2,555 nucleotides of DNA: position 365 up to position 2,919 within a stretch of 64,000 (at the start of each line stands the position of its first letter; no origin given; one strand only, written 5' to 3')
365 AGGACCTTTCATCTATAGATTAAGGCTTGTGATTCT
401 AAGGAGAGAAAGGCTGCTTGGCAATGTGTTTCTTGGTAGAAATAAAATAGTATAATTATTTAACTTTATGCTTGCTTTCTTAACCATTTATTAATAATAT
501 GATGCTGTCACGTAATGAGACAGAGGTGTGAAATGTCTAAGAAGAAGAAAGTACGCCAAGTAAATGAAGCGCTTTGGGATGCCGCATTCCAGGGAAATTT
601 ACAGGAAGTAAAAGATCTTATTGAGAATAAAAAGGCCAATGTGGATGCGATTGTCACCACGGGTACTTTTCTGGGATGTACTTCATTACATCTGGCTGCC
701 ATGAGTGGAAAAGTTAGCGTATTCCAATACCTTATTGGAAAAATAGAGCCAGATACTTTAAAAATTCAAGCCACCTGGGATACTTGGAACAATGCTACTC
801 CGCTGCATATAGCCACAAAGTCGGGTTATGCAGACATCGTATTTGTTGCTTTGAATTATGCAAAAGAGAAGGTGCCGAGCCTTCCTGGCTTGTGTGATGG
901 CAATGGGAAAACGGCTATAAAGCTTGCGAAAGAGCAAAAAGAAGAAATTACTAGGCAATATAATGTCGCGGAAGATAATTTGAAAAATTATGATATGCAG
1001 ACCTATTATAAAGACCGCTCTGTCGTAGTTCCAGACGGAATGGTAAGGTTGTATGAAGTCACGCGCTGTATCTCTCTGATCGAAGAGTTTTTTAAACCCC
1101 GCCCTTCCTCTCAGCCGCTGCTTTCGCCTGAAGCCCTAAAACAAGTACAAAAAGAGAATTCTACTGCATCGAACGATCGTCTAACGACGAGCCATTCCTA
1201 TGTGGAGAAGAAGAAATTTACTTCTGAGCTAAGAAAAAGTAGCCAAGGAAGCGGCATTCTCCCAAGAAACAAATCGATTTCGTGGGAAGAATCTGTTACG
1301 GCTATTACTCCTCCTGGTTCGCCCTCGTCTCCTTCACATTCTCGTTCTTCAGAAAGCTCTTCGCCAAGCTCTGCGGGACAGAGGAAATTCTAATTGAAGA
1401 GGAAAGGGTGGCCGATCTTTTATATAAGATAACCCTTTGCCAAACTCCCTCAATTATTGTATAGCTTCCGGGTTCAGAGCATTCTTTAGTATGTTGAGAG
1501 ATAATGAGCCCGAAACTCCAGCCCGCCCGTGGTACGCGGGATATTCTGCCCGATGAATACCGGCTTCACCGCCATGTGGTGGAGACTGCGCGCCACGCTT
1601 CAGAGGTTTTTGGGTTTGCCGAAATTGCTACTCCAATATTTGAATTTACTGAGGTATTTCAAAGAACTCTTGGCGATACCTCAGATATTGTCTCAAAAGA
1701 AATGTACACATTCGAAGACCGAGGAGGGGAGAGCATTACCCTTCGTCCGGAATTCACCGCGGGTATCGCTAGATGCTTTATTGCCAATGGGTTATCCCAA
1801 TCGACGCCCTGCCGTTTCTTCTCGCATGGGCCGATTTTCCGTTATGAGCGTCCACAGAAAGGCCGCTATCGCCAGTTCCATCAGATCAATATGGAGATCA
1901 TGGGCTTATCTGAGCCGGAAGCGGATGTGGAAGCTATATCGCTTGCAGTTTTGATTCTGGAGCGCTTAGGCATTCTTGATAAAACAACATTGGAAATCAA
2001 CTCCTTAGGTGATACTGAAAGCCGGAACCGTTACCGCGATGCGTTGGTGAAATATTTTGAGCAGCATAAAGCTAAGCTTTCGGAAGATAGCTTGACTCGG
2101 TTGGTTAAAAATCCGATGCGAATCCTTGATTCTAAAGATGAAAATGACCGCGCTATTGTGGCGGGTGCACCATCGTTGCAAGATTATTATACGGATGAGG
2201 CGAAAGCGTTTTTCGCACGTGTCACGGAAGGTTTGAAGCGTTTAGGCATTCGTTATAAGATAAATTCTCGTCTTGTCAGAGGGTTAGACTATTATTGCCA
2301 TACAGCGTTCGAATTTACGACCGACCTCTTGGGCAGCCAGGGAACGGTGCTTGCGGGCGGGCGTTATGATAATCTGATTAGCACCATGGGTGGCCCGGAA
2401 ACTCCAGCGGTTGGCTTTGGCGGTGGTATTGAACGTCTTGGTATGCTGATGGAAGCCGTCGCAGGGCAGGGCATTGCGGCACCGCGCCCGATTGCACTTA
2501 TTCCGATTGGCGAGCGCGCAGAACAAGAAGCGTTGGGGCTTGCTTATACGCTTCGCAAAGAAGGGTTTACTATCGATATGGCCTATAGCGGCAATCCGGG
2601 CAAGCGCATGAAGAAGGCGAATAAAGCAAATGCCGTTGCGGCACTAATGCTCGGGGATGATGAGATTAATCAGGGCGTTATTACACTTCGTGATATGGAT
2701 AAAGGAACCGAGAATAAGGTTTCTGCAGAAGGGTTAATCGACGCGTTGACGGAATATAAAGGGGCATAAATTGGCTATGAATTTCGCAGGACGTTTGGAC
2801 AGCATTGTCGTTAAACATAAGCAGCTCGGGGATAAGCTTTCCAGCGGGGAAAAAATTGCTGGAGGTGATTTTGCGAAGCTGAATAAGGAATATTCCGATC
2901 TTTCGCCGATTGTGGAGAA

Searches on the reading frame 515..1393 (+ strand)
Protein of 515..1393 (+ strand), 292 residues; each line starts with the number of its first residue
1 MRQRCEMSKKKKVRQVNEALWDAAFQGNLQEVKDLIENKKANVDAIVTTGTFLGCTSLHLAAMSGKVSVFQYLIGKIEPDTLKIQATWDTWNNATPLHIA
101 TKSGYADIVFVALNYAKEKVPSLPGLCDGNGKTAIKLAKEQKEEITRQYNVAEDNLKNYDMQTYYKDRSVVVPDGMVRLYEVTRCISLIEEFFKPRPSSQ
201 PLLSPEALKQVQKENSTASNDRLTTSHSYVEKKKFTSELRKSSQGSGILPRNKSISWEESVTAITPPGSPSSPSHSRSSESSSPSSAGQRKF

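Call 32: find_encoding_contigs(protein=window:515-1393:+, flank=10000, max_places=2)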
Protein window:515-1393:+ (292 aa): no gene with exactly this product is on record in the collection.

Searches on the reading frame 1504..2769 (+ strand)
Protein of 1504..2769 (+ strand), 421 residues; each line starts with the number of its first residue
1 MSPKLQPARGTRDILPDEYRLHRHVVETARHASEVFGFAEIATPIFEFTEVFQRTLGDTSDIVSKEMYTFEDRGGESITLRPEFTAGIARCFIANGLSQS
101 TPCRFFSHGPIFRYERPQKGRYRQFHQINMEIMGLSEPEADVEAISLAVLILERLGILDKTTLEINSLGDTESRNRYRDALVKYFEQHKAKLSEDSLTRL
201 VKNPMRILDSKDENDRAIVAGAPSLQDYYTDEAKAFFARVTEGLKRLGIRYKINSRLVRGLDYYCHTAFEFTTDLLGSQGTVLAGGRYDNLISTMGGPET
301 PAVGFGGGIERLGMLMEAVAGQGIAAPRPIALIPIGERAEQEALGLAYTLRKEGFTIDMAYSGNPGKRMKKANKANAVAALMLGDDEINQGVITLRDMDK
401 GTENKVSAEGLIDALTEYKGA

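Call 23: search_protein_families(library=ncbifam, proteins=[window:1504-2769:+], max_evalue=1e-20)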
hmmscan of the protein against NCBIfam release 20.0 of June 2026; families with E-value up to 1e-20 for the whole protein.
window:1504-2769:+ (421 aa): 9 families
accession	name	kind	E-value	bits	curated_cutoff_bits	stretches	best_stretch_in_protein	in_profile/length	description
TIGR00442.1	hisS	equivalog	6.9e-143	476.5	286.75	1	6-407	1-405/406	histidine--tRNA ligase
TIGR00443.1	hisZ_biosyn_reg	equivalog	6.8e-49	166.7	271.65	1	12-316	1-312/314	ATP phosphoribosyltransferase regulatory subunit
NF009085.0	PRK12420.1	equivalog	7.6e-43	147.4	540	0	6-157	5-154/426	histidine--tRNA ligase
NF008941.0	PRK12292.2-4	equivalog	2.4e-37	128.8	447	1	9-360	11-363/393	ATP phosphoribosyltransferase regulatory subunit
NF008942.0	PRK12292.2-5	equivalog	3.8e-34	118.1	643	0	8-159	12-161/434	ATP phosphoribosyltransferase regulatory subunit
NF008936.0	PRK12292.1-3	equivalog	2.7e-27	95.6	492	0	9-158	9-155/406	ATP phosphoribosyltransferase regulatory subunit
NF008953.0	PRK12295.1-6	equivalog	5.6e-26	91.4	384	0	32-162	22-146/384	ATP phosphoribosyltransferase regulatory subunit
NF008940.0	PRK12292.2-3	equivalog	7.9e-26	90.7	450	1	5-379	3-386/404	ATP phosphoribosyltransferase regulatory subunit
NF008945.0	PRK12292.3-3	equivalog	2.3e-23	82.9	409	1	9-383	4-357/368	ATP phosphoribosyltransferase regulatory subunit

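Call 34: find_encoding_contigs(protein=window:1504-2769:+, flank=10000, max_places=2)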
Protein window:1504-2769:+ (421 aa): 2 contigs read that carry it; 2 places shown.
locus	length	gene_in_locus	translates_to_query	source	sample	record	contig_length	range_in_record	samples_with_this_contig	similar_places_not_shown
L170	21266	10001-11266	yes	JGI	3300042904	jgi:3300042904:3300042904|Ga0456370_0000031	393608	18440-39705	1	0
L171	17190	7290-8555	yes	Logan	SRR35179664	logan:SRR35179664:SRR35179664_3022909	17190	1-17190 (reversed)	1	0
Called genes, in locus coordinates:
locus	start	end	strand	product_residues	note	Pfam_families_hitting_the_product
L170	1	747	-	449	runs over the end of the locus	PF13606:Ank_3 (faint), PF13857:Ank_5 (faint), PF00023:Ank (faint), PF13637:Ank_4 (faint), PF12796:Ank_2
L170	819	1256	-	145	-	-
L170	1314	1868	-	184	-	-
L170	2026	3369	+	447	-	PF01921:tRNA-synt_1f (faint), PF01406:tRNA-synt_1e, PF09334:tRNA-synt_1g (weak), PF09190:DALR_2 (weak), PF23493:CysS_C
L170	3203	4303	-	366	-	-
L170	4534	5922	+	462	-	-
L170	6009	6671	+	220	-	PF02677:QueH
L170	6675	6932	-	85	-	-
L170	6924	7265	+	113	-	-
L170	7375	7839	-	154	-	PF21157:DksA_N, PF01258:zf-dskA_traR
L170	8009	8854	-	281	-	PF00793:DAHP_synth_1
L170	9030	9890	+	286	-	PF00023:Ank (faint), PF12796:Ank_2, PF13606:Ank_3 (faint), PF13637:Ank_4 (weak)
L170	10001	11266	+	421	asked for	PF13393:tRNA-synt_His, PF00587:tRNA-synt_2b, PF03129:HGTP_anticodon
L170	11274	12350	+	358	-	PF03462:PCRF, PF00472:RF-1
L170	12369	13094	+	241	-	-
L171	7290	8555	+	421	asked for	PF13393:tRNA-synt_His, PF00587:tRNA-synt_2b, PF03129:HGTP_anticodon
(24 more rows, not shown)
